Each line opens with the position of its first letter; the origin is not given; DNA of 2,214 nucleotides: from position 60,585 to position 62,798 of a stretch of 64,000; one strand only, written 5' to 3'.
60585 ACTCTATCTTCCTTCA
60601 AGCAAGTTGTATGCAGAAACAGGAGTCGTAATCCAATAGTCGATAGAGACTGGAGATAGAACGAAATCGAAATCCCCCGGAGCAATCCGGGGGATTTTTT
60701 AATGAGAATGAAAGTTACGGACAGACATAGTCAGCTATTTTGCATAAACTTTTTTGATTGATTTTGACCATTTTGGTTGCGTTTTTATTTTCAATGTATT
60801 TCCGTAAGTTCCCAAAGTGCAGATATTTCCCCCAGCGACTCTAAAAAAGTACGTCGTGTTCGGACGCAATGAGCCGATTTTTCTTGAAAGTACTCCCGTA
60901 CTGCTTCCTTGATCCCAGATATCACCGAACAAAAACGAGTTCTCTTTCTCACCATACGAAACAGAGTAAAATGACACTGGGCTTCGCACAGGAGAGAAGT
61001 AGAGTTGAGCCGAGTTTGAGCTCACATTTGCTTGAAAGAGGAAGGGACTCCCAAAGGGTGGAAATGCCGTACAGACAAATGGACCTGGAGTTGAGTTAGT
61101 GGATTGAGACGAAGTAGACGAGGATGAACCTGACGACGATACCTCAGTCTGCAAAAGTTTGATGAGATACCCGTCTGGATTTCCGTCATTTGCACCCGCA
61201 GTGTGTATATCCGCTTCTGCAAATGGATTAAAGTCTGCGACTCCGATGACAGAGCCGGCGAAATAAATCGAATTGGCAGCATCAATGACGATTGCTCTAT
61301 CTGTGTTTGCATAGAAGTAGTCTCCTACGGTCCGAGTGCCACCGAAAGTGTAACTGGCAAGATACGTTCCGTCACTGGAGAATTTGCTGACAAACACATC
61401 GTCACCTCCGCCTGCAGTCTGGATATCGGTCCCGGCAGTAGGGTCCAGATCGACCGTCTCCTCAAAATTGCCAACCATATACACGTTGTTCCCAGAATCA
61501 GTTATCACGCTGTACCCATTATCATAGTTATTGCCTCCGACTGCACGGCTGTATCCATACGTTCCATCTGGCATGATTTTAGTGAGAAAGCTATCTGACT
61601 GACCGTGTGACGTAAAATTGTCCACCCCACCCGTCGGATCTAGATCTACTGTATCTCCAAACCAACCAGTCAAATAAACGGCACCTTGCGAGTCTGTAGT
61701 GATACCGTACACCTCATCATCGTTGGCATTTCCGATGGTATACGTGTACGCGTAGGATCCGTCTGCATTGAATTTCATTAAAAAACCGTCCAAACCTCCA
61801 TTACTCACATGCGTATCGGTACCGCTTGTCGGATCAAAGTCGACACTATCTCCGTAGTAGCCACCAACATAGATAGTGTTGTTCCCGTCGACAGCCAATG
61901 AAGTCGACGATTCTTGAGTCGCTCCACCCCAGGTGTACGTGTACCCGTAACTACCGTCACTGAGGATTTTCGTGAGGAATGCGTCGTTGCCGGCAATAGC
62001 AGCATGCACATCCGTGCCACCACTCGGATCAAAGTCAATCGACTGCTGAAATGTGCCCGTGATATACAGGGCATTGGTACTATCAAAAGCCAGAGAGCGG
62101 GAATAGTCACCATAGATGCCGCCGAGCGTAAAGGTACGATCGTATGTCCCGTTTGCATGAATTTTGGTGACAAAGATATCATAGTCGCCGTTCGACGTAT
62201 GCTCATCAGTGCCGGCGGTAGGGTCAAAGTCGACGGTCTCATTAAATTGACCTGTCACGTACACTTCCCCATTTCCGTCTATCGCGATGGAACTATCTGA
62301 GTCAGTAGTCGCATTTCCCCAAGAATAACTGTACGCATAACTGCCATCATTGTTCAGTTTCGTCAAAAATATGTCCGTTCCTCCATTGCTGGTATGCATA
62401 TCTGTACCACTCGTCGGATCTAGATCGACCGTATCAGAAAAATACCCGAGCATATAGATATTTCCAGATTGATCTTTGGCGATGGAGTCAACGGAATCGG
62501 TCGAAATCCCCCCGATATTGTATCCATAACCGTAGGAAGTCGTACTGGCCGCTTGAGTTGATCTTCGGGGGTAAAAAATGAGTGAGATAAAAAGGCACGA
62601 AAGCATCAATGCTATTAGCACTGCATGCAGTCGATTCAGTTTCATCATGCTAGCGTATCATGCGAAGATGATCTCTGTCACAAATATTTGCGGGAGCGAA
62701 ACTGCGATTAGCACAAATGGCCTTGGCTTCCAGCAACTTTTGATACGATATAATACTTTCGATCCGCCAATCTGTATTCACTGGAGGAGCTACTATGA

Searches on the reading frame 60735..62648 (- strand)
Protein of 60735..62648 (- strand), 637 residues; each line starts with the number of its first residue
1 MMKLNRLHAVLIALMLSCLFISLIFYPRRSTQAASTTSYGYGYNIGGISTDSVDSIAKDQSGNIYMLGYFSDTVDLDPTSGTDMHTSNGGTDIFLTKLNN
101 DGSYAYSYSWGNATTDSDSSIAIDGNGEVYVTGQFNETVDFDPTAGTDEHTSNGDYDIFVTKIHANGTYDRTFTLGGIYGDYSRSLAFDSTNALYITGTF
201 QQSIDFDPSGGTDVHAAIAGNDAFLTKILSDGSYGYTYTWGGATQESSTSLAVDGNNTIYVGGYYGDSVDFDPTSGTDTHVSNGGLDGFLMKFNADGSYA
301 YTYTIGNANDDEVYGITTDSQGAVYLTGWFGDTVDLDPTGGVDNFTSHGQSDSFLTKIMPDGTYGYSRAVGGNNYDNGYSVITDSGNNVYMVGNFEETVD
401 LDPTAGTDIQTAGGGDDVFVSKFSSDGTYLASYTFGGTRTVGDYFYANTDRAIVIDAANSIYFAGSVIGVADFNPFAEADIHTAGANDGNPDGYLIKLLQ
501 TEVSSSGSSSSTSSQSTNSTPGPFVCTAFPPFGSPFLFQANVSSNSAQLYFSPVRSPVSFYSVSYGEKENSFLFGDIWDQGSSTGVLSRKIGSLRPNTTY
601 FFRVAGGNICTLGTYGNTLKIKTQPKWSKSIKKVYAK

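Call 21: search_protein_families(library=pfam, proteins=[window:60735-62648:-], max_evalue=0.001)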
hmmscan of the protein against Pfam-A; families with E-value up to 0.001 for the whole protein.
window:60735-62648:- (637 aa): 4 families
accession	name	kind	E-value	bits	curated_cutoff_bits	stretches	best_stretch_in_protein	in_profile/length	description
PF06739.17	SBBP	-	7.3e-09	35.9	20.5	0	114-133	11-30/38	Beta-propeller repeat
PF00041.27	fn3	-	7.3e-06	26.6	25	1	535-614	3-76/84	Fibronectin type III domain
PF17164.10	DUF5122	-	0.00012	22.7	27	0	276-298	10-31/36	Domain of unknown function (DUF5122) beta-propeller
PF07494.17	Reg_prop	-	0.0004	20.7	20.4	0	247-264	6-23/24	Two component regulator propeller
